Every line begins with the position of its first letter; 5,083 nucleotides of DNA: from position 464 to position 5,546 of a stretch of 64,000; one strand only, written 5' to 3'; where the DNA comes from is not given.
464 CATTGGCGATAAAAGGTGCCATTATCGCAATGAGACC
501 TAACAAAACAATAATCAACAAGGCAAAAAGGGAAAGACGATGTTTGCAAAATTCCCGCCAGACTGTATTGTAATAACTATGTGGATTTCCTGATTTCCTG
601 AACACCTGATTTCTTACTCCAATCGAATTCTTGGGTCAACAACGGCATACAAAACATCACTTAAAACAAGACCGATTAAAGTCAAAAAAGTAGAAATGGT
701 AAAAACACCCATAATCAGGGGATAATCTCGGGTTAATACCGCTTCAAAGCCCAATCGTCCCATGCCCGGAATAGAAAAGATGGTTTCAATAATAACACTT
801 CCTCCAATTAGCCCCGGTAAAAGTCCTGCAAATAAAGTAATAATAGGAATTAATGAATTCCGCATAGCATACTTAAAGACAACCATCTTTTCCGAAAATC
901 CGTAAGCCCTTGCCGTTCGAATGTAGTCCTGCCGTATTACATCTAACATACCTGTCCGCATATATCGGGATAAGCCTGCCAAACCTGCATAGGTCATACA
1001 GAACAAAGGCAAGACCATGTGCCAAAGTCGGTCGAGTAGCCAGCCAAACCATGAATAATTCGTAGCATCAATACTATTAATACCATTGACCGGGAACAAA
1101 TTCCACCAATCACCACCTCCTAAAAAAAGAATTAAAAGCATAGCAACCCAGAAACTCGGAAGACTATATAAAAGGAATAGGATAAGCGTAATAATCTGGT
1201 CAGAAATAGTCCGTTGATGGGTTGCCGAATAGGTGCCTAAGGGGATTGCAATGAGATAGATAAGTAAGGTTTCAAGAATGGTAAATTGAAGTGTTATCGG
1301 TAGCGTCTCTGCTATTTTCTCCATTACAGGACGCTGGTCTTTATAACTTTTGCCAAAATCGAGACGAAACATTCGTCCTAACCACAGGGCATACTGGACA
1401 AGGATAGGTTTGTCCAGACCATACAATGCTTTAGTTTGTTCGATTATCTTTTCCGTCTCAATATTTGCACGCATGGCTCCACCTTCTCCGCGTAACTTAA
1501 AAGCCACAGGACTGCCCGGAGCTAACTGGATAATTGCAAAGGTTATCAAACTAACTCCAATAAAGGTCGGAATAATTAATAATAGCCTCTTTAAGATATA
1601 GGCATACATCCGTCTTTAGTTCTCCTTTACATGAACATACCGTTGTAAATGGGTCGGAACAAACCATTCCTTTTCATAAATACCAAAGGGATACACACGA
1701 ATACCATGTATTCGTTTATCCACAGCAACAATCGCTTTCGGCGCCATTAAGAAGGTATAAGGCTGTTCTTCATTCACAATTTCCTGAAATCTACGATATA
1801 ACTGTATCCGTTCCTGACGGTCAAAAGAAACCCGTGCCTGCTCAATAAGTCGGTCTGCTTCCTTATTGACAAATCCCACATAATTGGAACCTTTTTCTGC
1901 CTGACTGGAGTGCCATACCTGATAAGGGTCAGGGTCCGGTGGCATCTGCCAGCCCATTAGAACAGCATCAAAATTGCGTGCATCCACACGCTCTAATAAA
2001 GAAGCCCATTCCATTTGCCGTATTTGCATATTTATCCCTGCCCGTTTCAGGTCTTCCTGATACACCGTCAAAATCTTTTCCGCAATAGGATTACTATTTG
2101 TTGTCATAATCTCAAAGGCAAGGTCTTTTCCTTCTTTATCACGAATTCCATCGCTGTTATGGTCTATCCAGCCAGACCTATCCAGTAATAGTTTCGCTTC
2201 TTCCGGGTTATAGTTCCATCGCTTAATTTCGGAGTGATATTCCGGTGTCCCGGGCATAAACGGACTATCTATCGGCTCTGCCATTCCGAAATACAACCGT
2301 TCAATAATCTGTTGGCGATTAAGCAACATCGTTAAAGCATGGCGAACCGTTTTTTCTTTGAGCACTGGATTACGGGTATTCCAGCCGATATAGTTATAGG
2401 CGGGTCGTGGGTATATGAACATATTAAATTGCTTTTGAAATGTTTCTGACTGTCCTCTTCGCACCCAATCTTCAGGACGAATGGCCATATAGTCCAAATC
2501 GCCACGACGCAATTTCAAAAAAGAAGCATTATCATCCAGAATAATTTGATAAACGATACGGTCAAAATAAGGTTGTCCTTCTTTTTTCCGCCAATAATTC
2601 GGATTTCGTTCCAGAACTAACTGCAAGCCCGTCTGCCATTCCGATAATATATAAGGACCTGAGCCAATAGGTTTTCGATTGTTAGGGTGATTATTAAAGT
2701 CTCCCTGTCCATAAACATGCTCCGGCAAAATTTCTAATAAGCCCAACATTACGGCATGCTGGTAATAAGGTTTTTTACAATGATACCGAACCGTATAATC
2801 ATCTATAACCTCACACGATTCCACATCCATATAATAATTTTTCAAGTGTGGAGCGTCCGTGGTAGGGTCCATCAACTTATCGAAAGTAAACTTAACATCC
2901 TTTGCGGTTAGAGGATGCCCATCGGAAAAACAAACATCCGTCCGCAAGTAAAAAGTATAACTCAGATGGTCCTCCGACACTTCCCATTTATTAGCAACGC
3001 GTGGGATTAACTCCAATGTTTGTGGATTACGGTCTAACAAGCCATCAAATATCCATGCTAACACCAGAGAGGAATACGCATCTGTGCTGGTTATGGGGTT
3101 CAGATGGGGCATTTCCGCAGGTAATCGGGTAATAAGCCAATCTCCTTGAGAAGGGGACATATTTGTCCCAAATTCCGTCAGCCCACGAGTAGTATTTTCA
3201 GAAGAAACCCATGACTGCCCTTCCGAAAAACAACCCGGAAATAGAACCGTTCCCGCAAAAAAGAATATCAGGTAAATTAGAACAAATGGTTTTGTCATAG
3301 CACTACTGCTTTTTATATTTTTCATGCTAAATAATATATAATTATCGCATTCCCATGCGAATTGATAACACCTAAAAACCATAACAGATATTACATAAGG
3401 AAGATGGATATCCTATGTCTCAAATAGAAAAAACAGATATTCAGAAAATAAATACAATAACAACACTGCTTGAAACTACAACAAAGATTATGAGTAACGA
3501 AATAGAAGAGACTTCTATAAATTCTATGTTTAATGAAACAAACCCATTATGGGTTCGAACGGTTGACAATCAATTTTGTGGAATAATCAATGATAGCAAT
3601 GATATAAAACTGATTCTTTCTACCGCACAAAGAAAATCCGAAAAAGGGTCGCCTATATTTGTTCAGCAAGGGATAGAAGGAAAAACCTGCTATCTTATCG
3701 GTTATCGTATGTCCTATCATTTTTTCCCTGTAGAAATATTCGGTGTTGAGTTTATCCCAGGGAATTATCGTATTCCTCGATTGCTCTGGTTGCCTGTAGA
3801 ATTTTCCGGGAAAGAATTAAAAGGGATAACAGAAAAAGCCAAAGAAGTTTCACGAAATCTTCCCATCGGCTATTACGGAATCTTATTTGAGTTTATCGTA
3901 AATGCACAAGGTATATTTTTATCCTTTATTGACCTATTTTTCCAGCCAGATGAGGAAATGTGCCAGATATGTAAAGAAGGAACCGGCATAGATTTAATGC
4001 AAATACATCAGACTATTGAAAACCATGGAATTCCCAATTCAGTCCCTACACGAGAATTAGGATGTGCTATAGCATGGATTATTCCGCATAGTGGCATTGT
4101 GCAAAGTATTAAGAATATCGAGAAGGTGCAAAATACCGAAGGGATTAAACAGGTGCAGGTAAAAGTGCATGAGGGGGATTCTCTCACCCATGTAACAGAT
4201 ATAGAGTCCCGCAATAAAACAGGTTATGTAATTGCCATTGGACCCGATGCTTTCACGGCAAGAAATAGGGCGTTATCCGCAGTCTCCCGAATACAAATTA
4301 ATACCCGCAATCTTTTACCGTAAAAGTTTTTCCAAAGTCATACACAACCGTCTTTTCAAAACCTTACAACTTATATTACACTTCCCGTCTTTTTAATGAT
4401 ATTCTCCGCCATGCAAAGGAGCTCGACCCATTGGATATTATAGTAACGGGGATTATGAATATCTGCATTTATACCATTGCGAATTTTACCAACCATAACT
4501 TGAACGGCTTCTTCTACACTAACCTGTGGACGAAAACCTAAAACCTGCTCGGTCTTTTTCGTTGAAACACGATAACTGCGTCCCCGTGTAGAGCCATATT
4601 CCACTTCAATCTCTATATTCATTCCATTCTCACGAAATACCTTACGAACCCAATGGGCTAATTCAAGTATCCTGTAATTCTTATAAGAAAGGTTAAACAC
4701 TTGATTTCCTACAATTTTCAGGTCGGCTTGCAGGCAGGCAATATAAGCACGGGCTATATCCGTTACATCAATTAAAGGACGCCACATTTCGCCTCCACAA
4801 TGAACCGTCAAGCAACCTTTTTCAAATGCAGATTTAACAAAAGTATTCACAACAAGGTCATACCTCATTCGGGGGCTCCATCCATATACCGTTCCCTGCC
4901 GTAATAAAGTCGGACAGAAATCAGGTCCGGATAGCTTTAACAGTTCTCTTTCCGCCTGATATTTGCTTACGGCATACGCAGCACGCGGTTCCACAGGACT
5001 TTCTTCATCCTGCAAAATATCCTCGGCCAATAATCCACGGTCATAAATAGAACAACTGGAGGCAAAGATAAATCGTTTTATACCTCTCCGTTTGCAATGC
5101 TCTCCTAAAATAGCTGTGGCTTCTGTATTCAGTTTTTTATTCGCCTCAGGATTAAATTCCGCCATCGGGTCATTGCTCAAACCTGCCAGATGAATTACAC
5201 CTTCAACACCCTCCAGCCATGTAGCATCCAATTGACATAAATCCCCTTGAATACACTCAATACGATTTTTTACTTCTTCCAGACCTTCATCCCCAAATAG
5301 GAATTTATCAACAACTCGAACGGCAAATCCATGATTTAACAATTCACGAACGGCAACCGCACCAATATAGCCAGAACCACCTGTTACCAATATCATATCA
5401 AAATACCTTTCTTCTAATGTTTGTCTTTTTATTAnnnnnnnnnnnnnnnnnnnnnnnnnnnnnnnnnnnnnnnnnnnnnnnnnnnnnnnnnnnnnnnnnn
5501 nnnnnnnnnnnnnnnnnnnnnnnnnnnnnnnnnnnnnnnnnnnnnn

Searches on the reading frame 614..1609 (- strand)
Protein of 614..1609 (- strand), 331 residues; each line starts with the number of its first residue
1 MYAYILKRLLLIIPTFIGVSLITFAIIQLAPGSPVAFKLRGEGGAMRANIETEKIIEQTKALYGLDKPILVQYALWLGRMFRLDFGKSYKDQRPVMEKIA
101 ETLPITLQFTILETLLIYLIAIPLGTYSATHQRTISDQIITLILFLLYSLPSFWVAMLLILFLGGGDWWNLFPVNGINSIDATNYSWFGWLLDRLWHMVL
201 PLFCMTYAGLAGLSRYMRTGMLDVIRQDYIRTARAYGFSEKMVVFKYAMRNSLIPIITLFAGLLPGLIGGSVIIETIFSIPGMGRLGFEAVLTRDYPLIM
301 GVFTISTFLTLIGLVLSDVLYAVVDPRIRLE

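Call 48: search_protein_families(library=pfam, proteins=[window:614-1609:-], max_evalue=0.00001)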
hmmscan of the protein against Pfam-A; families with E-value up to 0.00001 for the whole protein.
window:614-1609:- (331 aa): 2 families
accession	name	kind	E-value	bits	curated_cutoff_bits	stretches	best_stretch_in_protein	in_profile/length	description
PF00528.27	BPD_transp_1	-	5.6e-40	137.5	26.4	1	121-329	1-183/184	Binding-protein-dependent transport system inner membrane component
PF19300.4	BPD_transp_1_N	-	8.3e-08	32.8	23.8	1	1-109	1-113/114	Binding-prot-dependent transport system membrane comp, N-term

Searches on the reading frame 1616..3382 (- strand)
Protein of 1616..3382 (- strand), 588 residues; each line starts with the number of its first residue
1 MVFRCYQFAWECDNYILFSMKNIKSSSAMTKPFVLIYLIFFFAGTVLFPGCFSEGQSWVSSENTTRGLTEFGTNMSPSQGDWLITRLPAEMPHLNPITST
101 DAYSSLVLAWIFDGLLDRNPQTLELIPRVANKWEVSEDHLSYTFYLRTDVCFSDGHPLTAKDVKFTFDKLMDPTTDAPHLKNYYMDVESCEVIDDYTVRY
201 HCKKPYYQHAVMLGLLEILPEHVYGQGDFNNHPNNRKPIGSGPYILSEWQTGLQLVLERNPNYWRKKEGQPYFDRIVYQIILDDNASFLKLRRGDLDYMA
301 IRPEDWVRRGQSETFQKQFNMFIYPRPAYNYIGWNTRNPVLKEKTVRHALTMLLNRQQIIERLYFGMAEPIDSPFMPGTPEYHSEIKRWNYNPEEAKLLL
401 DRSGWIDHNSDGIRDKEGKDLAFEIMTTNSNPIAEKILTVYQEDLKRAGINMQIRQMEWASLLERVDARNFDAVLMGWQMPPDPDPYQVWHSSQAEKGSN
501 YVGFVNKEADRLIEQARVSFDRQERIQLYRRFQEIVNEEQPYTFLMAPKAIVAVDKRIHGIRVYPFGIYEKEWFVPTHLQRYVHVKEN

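Call 48: search_protein_families(library=pfam, proteins=[window:1616-3382:-], max_evalue=0.00001)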
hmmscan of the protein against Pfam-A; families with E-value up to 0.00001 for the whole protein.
window:1616-3382:- (588 aa): 1 family
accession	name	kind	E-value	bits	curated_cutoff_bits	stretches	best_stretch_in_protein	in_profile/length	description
PF00496.27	SBP_bac_5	-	2.5e-97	326.7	32.4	1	124-493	1-362/368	Bacterial extracellular solute-binding proteins, family 5 Middle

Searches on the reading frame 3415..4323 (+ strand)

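Call 48: search_protein_families(library=pfam, proteins=[window:3415-4323:+], max_evalue=0.00001)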
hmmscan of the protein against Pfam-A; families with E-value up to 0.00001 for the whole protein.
window:3415-4323:+ (302 aa): 1 family
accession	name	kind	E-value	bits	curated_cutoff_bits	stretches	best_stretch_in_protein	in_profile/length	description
PF18603.7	LAL_C2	-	3.7e-13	50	29.4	1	222-297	3-77/78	L-amino acid ligase C-terminal domain 2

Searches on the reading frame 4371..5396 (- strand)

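Call 48: search_protein_families(library=pfam, proteins=[window:4371-5396:-], max_evalue=0.00001)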
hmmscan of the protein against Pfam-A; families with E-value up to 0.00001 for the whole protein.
window:4371-5396:- (341 aa): 8 families
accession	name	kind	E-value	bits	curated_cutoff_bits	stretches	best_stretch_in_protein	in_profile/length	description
PF01370.27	Epimerase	-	5.5e-34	118.1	20.9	1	2-236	1-239/240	NAD dependent epimerase/dehydratase family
PF16363.11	GDP_Man_Dehyd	-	1.2e-18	68.1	27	1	3-301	1-332/332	GDP-mannose 4,6 dehydratase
PF01073.25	3Beta_HSD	-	1.6e-18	67.2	22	1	3-183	1-194/280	3-beta hydroxysteroid dehydrogenase/isomerase family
PF04321.23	RmlD_sub_bind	-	6.8e-10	38.9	27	1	2-260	3-237/287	RmlD substrate binding domain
PF13460.12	NAD_binding_10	-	7.6e-09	36.1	27.2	1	6-168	1-144/184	NAD(P)H-binding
PF05368.20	NmrA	-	4.6e-06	26.9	27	0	2-117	5-110/298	NmrA-like family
PF07993.18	NAD_binding_4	-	7.9e-06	25.6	20.1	0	41-202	58-241/258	Male sterility protein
PF02719.21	Polysacc_synt_2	-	8.4e-06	25.6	20.2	0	2-114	1-128/293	Polysaccharide biosynthesis protein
